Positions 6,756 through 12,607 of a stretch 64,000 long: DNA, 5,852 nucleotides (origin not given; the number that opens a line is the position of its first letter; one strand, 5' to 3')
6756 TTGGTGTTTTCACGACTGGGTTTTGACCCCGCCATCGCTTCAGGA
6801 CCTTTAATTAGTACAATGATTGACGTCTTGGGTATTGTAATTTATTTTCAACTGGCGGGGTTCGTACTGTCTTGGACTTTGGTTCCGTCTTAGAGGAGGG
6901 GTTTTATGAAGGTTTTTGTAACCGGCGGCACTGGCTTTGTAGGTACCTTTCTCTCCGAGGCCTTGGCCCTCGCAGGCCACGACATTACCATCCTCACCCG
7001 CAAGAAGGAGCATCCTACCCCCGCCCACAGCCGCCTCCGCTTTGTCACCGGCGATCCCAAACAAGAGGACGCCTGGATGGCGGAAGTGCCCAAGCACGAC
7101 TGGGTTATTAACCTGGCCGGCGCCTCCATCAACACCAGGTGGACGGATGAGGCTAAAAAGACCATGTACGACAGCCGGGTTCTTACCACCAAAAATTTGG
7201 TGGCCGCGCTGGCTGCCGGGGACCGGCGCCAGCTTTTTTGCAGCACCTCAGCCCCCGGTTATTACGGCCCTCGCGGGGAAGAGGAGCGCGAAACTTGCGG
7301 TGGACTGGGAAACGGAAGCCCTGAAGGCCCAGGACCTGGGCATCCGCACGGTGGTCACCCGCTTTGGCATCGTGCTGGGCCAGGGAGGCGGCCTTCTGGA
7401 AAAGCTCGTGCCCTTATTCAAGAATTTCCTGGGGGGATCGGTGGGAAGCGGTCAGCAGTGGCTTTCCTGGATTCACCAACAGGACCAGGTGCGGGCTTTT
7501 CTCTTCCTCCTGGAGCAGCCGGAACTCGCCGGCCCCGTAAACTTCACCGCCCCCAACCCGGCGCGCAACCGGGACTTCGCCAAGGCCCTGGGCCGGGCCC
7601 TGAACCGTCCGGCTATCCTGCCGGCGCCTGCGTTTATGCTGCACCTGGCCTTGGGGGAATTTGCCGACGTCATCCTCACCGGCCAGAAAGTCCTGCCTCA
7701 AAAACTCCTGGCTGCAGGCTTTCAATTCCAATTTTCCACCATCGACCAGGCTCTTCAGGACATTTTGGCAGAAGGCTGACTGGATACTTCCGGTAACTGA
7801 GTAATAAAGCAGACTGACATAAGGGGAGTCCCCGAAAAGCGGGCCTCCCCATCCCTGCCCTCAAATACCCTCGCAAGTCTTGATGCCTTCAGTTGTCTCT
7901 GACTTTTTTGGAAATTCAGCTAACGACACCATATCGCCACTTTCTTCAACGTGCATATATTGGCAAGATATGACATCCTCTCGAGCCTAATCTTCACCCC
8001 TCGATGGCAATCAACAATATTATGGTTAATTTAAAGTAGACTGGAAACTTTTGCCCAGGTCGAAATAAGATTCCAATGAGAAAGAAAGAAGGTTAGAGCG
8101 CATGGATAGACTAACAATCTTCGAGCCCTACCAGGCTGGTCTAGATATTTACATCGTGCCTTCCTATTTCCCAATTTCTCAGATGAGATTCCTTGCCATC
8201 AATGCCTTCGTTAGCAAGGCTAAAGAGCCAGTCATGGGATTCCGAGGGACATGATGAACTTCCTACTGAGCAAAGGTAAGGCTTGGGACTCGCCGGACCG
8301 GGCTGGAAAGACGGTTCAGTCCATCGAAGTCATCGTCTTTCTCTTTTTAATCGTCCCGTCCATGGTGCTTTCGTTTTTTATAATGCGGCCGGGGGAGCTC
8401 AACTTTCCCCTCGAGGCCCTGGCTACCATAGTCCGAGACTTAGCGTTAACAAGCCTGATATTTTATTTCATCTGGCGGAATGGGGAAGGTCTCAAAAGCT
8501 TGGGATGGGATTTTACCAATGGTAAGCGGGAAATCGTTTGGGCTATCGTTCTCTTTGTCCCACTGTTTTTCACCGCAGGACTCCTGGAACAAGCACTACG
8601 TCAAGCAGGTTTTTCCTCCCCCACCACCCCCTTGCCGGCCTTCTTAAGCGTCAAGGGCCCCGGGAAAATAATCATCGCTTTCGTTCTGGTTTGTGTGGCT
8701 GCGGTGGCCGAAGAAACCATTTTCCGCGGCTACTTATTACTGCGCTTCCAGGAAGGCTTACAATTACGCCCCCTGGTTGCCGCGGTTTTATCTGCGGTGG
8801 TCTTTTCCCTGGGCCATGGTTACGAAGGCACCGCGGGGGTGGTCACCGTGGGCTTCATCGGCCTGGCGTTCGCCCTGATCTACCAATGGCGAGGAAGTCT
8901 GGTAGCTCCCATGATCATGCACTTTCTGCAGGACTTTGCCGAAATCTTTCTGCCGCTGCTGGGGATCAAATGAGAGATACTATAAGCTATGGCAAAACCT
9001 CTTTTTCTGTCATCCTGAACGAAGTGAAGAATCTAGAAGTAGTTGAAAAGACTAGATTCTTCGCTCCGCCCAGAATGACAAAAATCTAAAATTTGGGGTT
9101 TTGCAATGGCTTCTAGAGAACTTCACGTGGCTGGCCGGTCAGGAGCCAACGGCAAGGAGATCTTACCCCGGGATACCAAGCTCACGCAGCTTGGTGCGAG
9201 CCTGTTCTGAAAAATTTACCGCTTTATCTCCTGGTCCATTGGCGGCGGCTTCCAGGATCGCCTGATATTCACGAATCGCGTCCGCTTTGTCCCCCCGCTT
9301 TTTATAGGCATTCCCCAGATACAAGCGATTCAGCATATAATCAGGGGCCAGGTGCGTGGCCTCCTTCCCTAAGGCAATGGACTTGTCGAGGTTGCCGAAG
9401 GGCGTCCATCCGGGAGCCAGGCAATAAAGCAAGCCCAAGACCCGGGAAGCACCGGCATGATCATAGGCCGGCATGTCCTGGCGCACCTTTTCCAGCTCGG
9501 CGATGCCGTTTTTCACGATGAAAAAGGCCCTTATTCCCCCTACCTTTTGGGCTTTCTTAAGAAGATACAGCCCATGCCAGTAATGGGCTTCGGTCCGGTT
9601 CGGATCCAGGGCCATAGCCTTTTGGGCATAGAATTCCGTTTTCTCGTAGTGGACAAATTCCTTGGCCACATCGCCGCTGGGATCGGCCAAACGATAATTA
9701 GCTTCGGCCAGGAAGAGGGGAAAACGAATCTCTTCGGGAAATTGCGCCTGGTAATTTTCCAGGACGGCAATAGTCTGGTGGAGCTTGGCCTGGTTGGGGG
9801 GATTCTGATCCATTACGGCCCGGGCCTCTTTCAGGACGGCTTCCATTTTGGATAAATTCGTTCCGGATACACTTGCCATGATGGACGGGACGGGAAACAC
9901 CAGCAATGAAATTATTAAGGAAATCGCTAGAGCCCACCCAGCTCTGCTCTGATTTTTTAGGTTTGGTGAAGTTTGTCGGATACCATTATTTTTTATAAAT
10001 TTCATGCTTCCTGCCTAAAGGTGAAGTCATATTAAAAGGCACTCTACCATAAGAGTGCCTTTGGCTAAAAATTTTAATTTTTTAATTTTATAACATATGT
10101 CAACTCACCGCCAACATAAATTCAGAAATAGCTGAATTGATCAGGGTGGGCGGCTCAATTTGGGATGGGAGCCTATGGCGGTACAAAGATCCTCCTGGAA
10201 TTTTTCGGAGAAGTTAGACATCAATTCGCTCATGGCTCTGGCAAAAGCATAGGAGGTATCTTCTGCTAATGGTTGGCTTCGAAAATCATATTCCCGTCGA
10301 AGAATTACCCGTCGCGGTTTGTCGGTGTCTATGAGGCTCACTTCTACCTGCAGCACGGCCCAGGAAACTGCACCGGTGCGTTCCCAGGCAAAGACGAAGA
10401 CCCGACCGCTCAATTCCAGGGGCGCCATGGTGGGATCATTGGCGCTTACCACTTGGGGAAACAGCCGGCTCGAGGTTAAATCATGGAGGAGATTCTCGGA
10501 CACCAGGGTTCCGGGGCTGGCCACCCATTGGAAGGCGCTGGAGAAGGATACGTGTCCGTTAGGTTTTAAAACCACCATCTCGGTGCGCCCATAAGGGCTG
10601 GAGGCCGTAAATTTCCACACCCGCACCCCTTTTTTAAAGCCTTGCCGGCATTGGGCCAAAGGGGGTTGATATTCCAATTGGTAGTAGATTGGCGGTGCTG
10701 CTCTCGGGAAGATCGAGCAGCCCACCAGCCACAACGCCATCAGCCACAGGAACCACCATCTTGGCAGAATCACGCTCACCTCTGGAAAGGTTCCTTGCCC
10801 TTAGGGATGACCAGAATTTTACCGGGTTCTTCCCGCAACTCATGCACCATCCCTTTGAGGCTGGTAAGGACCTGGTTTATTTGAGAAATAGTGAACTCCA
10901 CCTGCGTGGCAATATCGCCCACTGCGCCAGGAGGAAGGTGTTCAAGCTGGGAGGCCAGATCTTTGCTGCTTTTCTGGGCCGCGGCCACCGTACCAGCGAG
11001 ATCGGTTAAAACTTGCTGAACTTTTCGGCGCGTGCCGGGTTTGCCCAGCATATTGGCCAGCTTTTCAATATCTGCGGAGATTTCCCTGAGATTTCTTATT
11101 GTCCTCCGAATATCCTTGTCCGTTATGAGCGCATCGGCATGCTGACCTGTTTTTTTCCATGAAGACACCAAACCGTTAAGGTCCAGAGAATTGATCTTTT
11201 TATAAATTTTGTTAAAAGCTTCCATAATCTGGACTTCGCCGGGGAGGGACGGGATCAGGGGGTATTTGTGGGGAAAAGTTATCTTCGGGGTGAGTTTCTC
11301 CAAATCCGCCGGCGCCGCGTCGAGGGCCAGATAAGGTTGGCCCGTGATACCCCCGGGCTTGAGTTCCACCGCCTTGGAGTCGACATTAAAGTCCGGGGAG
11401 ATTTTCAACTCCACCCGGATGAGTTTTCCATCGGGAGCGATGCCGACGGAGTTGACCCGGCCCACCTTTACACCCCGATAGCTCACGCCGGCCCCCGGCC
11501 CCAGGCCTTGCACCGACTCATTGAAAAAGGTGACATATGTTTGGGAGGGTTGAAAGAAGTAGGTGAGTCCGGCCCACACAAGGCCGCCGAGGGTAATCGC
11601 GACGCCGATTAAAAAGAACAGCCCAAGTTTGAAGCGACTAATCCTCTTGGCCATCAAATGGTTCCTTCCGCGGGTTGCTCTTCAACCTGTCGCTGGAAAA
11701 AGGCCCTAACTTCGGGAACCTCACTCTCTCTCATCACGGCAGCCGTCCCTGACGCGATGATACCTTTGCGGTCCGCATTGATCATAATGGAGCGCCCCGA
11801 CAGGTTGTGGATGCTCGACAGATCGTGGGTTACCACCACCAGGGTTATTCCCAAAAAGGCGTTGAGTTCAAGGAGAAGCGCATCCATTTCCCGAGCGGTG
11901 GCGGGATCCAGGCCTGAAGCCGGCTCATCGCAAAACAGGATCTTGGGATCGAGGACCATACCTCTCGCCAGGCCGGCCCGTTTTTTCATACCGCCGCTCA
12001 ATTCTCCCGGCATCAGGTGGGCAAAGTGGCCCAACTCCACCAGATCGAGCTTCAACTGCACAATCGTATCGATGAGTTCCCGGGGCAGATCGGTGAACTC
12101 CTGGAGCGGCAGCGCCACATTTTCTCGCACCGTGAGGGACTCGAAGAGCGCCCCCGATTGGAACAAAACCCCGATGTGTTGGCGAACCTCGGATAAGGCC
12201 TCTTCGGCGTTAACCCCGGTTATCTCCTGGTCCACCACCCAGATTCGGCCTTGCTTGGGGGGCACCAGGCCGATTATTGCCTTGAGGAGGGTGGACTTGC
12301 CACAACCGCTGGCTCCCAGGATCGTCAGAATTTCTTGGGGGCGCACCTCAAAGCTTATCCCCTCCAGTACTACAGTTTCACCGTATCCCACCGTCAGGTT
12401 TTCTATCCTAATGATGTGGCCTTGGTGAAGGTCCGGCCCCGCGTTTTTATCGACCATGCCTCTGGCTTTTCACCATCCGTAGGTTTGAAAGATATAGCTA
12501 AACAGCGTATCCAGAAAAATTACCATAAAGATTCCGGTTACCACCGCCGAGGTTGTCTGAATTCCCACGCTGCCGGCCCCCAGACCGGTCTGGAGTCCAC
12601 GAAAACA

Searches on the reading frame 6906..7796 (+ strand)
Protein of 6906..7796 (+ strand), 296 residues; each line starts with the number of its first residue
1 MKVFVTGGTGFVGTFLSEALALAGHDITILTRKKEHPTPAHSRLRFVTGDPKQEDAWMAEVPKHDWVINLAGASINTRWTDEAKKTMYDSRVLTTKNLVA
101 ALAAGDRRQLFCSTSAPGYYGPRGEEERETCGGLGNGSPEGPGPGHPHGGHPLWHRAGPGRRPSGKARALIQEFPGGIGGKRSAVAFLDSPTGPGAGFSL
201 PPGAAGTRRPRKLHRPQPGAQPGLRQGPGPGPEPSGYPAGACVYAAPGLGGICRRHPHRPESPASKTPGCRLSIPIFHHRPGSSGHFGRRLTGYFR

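Call 34: search_protein_families(library=pfam, proteins=[window:6906-7796:+], max_evalue=0.00001)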
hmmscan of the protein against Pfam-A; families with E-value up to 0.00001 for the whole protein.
window:6906-7796:+ (296 aa): 3 families
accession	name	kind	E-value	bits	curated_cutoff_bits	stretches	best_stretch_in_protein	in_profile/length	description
PF01370.27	Epimerase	-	6.7e-18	65.4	20.9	1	3-130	1-130/240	NAD dependent epimerase/dehydratase family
PF13460.12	NAD_binding_10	-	2.6e-08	34.4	27.2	1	7-115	1-98/184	NAD(P)H-binding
PF16363.11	GDP_Man_Dehyd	-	1e-07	32.2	27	1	4-125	1-138/332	GDP-mannose 4,6 dehydratase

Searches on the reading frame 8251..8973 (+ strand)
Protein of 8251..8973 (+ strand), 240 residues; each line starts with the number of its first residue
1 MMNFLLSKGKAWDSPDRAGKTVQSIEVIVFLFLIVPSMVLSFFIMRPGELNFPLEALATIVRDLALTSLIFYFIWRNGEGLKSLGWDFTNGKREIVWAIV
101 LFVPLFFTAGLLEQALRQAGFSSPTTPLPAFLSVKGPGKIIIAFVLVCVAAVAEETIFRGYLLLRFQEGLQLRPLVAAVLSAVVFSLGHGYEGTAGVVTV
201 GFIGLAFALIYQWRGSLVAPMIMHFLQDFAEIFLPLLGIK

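Call 34: search_protein_families(library=pfam, proteins=[window:8251-8973:+], max_evalue=0.00001)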
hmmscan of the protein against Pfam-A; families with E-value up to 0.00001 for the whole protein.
window:8251-8973:+ (240 aa): 1 family
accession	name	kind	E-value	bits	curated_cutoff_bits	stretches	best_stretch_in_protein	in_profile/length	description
PF02517.21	Rce1-like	-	4.4e-20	72.2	22.4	1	139-229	4-92/93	Type II CAAX prenyl endopeptidase Rce1-like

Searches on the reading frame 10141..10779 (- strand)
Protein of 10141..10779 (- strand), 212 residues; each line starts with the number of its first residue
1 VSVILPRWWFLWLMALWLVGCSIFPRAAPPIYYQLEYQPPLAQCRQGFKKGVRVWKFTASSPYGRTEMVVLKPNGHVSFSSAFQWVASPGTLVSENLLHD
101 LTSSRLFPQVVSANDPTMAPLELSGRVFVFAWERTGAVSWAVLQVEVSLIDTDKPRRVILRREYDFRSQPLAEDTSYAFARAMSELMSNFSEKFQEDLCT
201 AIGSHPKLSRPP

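Call 34: search_protein_families(library=pfam, proteins=[window:10141-10779:-], max_evalue=0.00001)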
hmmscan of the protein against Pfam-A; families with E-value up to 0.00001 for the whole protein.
window:10141-10779:- (212 aa): 1 family
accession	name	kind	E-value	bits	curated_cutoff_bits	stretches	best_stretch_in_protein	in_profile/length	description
PF03886.18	ABC_trans_aux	-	1.3e-06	28.5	26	1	33-192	1-158/161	ABC-type transport auxiliary lipoprotein component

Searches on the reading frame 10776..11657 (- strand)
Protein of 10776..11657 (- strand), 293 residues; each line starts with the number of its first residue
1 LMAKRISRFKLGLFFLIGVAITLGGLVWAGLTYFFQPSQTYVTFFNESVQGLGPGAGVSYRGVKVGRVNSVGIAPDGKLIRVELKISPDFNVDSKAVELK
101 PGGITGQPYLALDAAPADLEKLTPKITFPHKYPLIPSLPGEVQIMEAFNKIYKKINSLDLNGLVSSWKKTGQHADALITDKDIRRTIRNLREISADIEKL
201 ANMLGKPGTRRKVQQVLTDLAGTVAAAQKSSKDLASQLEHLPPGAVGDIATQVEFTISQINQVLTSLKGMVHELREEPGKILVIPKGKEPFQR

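Call 34: search_protein_families(library=pfam, proteins=[window:10776-11657:-], max_evalue=0.00001)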
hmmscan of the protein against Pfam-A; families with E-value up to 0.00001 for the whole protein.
window:10776-11657:- (293 aa): 1 family
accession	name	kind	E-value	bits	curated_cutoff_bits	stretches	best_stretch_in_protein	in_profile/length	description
PF02470.25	MlaD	-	3e-13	50.2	25.1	1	39-114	3-80/81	MlaD protein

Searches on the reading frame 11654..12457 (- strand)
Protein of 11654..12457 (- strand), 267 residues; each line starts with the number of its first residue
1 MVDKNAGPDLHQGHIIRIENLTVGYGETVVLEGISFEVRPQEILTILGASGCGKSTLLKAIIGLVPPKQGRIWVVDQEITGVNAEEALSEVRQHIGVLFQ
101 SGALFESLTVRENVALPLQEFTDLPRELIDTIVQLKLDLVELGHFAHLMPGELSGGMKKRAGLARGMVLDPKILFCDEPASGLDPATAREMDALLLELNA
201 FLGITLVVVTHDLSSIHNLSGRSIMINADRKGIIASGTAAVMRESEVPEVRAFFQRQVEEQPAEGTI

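Call 34: search_protein_families(library=pfam, proteins=[window:11654-12457:-], max_evalue=0.00001)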
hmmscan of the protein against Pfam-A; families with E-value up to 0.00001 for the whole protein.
window:11654-12457:- (267 aa): 2 families
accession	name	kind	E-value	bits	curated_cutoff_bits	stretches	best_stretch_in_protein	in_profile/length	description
PF00005.33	ABC_tran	-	3.7e-32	112.2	25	1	31-180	1-136/137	ABC transporter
PF13304.12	AAA_21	-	3.2e-06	27.9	27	0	150-213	235-300/304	AAA domain, putative AbiEii toxin, Type IV TA system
